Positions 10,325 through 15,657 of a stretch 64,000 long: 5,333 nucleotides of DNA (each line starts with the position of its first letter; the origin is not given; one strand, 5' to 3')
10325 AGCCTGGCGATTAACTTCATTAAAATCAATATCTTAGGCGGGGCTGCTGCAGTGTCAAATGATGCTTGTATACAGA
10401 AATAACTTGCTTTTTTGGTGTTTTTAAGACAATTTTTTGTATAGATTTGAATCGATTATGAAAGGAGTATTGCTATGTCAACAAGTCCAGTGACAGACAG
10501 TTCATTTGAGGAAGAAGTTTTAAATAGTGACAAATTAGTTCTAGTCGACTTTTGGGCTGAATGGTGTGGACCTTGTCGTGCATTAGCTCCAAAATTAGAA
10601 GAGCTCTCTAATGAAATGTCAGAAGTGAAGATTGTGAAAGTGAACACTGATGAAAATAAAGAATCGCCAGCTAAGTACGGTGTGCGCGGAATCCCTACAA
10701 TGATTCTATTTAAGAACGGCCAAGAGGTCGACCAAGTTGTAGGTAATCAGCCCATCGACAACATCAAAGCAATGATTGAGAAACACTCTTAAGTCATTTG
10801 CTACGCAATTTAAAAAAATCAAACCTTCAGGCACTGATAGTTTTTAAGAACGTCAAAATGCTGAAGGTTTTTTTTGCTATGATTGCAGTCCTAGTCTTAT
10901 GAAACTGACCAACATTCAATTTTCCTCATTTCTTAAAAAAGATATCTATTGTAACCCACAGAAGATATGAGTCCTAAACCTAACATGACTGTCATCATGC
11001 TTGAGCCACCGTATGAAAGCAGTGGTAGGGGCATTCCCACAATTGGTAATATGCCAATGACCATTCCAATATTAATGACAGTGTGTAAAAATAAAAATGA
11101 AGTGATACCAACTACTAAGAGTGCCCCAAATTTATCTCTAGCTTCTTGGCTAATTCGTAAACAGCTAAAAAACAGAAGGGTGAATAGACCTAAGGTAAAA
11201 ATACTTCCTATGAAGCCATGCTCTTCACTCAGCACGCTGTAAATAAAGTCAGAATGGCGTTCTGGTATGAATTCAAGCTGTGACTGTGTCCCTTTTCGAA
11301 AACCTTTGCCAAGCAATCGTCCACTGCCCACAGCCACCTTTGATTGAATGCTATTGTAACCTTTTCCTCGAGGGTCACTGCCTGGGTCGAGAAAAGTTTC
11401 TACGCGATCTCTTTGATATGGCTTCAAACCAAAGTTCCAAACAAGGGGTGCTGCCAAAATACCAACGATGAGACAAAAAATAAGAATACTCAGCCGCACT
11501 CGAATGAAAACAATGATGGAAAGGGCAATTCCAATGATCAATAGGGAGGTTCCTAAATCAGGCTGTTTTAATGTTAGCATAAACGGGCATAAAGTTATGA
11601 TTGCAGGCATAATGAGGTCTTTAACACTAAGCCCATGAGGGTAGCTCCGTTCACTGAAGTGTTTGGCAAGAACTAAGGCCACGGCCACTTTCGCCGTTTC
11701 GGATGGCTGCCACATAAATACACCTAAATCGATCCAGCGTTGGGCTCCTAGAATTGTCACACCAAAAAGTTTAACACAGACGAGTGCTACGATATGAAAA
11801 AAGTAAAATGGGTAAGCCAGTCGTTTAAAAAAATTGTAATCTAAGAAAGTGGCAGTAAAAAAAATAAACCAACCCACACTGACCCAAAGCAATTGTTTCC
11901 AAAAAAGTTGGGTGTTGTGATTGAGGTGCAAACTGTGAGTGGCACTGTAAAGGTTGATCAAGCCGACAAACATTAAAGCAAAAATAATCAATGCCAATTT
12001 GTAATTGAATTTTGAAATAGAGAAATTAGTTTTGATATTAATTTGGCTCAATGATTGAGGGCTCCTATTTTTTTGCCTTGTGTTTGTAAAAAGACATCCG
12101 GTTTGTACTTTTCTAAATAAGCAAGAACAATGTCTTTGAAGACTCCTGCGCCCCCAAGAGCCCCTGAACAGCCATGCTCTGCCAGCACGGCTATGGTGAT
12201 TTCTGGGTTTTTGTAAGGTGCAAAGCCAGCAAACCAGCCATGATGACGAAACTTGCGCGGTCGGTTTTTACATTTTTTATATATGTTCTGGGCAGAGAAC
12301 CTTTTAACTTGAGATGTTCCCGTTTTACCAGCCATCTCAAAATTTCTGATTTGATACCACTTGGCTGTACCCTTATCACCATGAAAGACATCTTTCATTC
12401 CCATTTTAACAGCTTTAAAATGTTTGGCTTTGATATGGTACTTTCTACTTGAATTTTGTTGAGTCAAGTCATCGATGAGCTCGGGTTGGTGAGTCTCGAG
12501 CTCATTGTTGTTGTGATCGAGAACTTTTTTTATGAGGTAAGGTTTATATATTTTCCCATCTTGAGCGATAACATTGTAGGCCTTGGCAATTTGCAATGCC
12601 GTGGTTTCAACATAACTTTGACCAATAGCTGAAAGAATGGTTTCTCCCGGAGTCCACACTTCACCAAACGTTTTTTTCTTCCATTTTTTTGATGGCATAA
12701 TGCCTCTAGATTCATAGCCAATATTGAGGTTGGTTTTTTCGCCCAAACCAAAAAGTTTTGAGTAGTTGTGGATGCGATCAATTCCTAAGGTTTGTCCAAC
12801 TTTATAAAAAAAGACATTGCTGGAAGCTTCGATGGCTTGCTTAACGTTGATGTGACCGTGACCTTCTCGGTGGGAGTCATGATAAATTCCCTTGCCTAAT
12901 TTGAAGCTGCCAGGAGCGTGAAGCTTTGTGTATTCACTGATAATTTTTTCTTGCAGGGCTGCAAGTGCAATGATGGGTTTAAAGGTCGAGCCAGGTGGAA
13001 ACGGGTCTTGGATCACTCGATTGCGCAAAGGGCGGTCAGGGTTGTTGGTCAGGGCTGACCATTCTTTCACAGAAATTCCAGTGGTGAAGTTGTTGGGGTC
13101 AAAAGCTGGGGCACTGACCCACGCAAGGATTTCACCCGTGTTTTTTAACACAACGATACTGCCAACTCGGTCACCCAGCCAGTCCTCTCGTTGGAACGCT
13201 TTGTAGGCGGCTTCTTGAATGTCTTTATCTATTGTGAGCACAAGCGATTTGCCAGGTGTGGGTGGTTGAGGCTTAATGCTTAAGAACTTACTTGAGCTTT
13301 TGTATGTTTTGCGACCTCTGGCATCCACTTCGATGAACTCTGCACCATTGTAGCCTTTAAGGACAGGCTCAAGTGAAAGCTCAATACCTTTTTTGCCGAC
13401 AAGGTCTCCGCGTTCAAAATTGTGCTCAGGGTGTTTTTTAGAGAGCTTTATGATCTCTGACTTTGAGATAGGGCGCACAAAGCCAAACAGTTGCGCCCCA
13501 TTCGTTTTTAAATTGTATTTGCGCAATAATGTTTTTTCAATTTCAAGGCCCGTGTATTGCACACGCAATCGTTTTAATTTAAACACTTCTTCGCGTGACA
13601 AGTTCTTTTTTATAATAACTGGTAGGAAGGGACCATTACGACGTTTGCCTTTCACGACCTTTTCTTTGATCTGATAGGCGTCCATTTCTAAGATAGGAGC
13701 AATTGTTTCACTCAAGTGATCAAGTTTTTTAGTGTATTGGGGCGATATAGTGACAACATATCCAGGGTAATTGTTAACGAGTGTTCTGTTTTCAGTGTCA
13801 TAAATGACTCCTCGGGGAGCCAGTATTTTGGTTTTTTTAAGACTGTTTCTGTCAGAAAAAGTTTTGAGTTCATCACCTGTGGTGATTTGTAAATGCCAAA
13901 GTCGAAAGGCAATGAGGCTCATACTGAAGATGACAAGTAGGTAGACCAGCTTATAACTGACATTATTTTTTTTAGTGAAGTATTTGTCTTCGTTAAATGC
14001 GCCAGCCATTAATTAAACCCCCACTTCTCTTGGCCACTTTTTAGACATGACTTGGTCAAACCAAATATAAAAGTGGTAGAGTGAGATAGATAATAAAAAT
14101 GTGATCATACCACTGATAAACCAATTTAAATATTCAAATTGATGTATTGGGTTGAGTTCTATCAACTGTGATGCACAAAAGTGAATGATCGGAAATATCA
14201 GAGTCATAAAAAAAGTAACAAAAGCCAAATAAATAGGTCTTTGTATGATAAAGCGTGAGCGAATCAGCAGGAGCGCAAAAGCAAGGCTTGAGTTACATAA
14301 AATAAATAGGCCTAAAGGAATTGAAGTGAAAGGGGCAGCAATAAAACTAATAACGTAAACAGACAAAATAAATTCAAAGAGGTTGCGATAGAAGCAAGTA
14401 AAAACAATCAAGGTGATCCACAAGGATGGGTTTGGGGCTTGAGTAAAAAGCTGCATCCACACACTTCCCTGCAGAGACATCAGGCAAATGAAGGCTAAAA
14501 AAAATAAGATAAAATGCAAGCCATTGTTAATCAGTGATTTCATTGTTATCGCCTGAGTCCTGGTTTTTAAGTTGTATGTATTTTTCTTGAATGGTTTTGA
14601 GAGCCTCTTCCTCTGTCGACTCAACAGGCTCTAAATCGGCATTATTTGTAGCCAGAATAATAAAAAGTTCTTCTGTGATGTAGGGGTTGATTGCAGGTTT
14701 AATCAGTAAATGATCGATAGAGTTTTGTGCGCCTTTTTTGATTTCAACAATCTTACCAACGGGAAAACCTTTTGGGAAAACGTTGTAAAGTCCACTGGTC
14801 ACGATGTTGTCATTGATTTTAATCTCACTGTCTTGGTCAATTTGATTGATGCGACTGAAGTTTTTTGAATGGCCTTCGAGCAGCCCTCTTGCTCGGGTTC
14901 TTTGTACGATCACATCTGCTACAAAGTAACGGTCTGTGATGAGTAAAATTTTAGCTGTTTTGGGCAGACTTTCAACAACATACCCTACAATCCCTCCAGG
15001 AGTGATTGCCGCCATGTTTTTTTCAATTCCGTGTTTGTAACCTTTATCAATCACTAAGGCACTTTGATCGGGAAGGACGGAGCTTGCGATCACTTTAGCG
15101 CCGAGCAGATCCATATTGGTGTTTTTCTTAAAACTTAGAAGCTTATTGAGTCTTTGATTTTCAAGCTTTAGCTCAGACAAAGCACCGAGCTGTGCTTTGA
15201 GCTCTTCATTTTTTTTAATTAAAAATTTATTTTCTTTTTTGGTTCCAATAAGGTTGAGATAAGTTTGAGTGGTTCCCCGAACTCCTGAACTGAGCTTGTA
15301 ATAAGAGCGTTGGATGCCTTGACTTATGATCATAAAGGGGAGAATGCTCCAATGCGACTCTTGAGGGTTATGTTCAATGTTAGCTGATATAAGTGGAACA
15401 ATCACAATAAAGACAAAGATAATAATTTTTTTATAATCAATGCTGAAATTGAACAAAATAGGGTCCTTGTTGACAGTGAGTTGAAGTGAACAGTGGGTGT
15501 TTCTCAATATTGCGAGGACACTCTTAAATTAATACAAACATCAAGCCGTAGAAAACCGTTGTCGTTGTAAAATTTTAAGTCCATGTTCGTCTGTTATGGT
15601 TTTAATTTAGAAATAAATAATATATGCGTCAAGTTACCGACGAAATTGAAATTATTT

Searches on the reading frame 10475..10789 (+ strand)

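Call 67: search_protein_families(library=pfam, proteins=[window:10475-10789:+], max_evalue=0.001)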
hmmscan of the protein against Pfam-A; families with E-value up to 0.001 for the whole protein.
window:10475-10789:+ (105 aa): 7 families
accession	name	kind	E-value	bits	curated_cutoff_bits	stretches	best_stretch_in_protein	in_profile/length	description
PF00085.26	Thioredoxin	-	2.7e-36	124.1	23.5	1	4-103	3-103/103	Thioredoxin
PF13905.12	Thioredoxin_8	-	4.4e-12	46.6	27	1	20-64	2-49/94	Thioredoxin-like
PF13098.12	Thioredoxin_2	-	1.6e-10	41.7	27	1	19-100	5-103/104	Thioredoxin-like domain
PF14595.12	Thioredoxin_9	-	8.6e-07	29.4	25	1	18-94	40-119/129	Thioredoxin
PF00578.27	AhpC-TSA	-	2.2e-06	28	26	1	18-85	24-94/124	AhpC/TSA family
PF08534.16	Redoxin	-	9.6e-06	25.9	26.6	1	19-63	28-75/148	Redoxin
PF01323.26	DSBA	-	1.3e-05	25.5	25.6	1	54-101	148-190/191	DSBA-like thioredoxin domain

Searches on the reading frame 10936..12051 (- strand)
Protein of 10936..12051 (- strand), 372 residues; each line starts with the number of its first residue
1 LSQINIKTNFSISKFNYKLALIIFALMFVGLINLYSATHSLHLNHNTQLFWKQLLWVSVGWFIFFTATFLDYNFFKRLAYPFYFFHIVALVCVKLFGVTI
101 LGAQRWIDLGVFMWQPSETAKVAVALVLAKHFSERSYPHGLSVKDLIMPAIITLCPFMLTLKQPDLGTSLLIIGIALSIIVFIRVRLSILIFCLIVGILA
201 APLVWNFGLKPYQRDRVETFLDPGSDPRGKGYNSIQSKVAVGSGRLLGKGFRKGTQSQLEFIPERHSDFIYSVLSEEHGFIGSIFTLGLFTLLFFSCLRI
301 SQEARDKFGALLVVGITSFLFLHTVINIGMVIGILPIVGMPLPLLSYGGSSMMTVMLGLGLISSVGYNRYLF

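Call 67: search_protein_families(library=pfam, proteins=[window:10936-12051:-], max_evalue=0.001)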
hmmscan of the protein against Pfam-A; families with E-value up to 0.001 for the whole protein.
window:10936-12051:- (372 aa): 1 family
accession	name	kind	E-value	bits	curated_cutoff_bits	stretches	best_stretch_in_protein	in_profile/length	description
PF01098.24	FTSW_RODA_SPOVE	-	1.5e-97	327.3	26.4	1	19-368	3-353/356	Cell cycle protein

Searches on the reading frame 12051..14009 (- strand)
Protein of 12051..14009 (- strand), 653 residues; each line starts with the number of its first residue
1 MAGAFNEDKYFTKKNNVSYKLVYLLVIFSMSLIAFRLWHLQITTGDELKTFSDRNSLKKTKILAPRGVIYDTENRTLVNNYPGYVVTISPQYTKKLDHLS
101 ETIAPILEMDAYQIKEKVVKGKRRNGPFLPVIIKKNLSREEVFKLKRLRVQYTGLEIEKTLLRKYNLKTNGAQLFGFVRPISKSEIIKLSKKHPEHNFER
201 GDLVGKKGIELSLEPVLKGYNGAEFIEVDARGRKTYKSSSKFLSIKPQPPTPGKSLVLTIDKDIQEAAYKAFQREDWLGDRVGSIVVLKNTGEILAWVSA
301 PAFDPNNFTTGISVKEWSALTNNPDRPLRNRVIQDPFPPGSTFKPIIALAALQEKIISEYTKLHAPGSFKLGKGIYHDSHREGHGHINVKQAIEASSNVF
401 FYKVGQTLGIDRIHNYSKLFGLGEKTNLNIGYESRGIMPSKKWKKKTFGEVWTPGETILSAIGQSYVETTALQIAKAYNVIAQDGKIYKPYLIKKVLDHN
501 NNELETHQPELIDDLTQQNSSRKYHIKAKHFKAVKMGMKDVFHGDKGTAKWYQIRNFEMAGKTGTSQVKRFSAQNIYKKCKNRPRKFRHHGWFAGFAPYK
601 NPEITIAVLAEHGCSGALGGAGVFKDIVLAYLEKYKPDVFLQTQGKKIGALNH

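Call 67: search_protein_families(library=pfam, proteins=[window:12051-14009:-], max_evalue=0.001)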
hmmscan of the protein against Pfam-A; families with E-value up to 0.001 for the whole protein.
window:12051-14009:- (653 aa): 2 families
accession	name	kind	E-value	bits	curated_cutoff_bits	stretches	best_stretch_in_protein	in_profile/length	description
PF00905.27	Transpeptidase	-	8.3e-65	219.4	22.1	1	285-614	3-282/299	Penicillin binding protein transpeptidase domain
PF03717.20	PBP_dimer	-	7.5e-34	118.2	24.4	1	62-234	2-175/180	Penicillin-binding Protein dimerisation domain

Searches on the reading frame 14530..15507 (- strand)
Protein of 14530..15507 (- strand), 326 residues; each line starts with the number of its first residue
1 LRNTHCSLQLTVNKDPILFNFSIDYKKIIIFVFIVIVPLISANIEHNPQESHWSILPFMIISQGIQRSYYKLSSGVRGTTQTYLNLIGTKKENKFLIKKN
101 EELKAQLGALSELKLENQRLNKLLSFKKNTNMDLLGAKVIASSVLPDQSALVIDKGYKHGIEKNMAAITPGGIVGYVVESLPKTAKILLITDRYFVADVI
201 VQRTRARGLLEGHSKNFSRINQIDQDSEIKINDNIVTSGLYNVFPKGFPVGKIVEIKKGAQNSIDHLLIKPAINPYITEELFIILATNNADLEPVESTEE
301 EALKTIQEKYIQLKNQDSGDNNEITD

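Call 67: search_protein_families(library=pfam, proteins=[window:14530-15507:-], max_evalue=0.001)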
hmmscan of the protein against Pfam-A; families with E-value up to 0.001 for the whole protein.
window:14530-15507:- (326 aa): 1 family
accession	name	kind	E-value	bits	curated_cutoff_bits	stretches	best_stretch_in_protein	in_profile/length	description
PF04085.20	MreC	-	2.5e-35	121.9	28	1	139-284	1-146/147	Rod shape-determining protein MreC, barrel core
